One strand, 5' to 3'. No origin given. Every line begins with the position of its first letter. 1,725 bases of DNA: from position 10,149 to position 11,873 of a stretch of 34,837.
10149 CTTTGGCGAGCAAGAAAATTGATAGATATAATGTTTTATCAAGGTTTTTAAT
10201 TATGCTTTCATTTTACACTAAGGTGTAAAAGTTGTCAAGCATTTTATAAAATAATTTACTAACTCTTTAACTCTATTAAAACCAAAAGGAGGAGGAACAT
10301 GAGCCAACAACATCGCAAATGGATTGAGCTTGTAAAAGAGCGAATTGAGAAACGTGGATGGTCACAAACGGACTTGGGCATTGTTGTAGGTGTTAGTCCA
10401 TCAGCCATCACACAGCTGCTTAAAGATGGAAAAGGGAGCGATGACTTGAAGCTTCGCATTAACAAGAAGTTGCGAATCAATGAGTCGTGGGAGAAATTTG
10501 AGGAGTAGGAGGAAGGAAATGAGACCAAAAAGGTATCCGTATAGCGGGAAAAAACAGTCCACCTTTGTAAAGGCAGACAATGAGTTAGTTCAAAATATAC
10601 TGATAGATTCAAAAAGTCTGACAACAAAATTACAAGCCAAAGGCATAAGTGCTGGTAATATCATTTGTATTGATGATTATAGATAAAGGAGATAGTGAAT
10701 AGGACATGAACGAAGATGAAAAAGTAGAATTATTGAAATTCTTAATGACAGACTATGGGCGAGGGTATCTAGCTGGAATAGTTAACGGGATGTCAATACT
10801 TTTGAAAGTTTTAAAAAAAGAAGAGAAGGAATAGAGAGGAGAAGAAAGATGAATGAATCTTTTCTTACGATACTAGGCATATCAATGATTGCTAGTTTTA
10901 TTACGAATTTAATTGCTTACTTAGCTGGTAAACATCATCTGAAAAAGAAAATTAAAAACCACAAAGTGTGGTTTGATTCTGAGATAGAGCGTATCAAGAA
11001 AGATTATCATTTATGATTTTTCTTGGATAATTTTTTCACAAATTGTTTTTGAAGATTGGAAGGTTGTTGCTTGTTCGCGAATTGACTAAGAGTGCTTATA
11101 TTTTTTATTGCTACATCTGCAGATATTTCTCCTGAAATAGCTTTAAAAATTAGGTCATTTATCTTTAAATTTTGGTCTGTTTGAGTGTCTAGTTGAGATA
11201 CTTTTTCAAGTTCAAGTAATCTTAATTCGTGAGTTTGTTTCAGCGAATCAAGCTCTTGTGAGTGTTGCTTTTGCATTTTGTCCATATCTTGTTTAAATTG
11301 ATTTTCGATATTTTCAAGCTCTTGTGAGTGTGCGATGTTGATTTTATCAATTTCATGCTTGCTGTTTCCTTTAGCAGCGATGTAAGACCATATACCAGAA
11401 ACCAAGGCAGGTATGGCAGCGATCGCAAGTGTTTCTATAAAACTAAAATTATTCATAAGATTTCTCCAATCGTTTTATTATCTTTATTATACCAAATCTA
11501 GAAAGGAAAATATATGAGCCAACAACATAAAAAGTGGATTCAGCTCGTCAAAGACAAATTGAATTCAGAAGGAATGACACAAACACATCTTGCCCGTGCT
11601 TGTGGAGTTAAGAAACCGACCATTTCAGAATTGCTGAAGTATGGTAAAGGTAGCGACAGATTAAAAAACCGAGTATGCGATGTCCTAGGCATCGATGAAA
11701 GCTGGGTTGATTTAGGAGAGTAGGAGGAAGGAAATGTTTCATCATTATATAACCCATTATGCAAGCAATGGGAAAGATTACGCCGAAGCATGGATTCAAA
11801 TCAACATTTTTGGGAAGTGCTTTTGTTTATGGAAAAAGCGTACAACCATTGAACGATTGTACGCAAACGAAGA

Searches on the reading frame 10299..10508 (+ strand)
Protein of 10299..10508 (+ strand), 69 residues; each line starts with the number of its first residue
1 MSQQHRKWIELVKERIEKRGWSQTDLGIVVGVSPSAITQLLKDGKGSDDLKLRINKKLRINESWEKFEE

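Call 3: search_protein_families(library=pfam, proteins=[window:10299-10508:+], max_evalue=0.1)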
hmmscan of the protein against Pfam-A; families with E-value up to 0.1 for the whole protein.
window:10299-10508:+ (69 aa): 5 families
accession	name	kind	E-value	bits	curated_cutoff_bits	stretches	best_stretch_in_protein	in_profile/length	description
PF01381.28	HTH_3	-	6.3e-05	23.4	23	1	12-43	1-32/55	Helix-turn-helix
PF13744.12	HTH_37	-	0.0017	18.6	27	1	8-42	19-53/80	Helix-turn-helix domain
PF13560.12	HTH_31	-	0.0019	18.9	27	1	17-42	11-36/64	Helix-turn-helix domain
PF13384.12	HTH_23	-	0.01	16.1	24.6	1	8-50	7-49/50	Homeodomain-like domain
PF04545.22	Sigma70_r4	-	0.095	12.7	24.1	0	2-43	6-43/50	Sigma-70, region 4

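Call 90: search_protein_families(library=phrogs, proteins=[window:10299-10508:+], max_evalue=0.001)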
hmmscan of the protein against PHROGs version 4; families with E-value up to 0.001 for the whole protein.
window:10299-10508:+ (69 aa): 5 families
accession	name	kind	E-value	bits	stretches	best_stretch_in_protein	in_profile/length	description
phrog_1373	-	transcription regulation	4e-07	31.2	1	9-52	65-105/166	transcriptional regulator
phrog_1468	-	transcription regulation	3.4e-06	27.6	1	1-66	1-66/67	transcriptional repressor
phrog_3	-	transcription regulation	2.7e-05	25.1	1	2-63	83-141/430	transcriptional repressor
phrog_8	-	transcription regulation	3.8e-05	24.3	1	10-47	79-196/346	transcriptional regulator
phrog_296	-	integration and excision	4.5e-05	23.3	1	4-59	224-281/626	DNA transposition protein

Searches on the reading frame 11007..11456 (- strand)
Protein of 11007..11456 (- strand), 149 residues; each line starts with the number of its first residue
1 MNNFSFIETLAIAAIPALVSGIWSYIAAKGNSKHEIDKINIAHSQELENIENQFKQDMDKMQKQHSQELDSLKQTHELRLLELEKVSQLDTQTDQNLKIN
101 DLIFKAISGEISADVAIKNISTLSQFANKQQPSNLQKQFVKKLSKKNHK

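Call 3: search_protein_families(library=pfam, proteins=[window:11007-11456:-], max_evalue=0.1)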
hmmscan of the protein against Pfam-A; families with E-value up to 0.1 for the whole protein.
window:11007-11456:- (149 aa): 2 families
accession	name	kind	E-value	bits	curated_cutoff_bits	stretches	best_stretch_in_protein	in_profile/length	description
PF23460.1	ZMYND8_CC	-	0.00035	21.1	27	1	53-88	1-36/65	ZMYND8 protein coiled-coil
PF12474.13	PKK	-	0.0041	17.7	25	1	38-147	7-120/139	Polo kinase kinase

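Call 5: search_protein_families(library=padloc, proteins=[window:11007-11456:-], max_evalue=0.1)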
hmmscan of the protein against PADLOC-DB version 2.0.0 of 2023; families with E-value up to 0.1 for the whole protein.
window:11007-11456:- (149 aa): 0 families

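Call 90: search_protein_families(library=phrogs, proteins=[window:11007-11456:-], max_evalue=0.001)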
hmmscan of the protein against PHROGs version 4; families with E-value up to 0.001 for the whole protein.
window:11007-11456:- (149 aa): 1 family
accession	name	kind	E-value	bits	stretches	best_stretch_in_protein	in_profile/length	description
phrog_2542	-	unknown function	8.2e-60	202.1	1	2-147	1-143/143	-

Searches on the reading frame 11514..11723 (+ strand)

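Call 90: search_protein_families(library=phrogs, proteins=[window:11514-11723:+], max_evalue=0.001)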
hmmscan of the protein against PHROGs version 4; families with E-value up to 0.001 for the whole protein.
window:11514-11723:+ (69 aa): 11 families
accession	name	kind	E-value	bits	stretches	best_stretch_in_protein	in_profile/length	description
phrog_1468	-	transcription regulation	3.4e-16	59.6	1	1-64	1-64/67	transcriptional repressor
phrog_8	-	transcription regulation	2.1e-07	31.7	1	11-68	165-218/346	transcriptional regulator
phrog_3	-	transcription regulation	8.3e-07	30.1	1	1-66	82-144/430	transcriptional repressor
phrog_1373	-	transcription regulation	3.2e-06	28.2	1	10-60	66-117/166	transcriptional regulator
phrog_2339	-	DNA, RNA and nucleotide metabolism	1.2e-05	26.2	1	12-44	30-62/98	HTH DNA binding protein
phrog_4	-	transcription regulation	1.4e-05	25.3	1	6-69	131-195/400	transcriptional repressor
phrog_6831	-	transcription regulation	2.7e-05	25.1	1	8-42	4-40/68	transcriptional regulator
phrog_7241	-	transcription regulation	4.2e-05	24.6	1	17-61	71-116/122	transcriptional regulator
phrog_296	-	integration and excision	4.7e-05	23.3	1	3-48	223-268/626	DNA transposition protein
phrog_4779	-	transcription regulation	4.8e-05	24.8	1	12-56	7-51/98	transcriptional regulator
phrog_2119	-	unknown function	0.00099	20.2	0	2-58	10-66/119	-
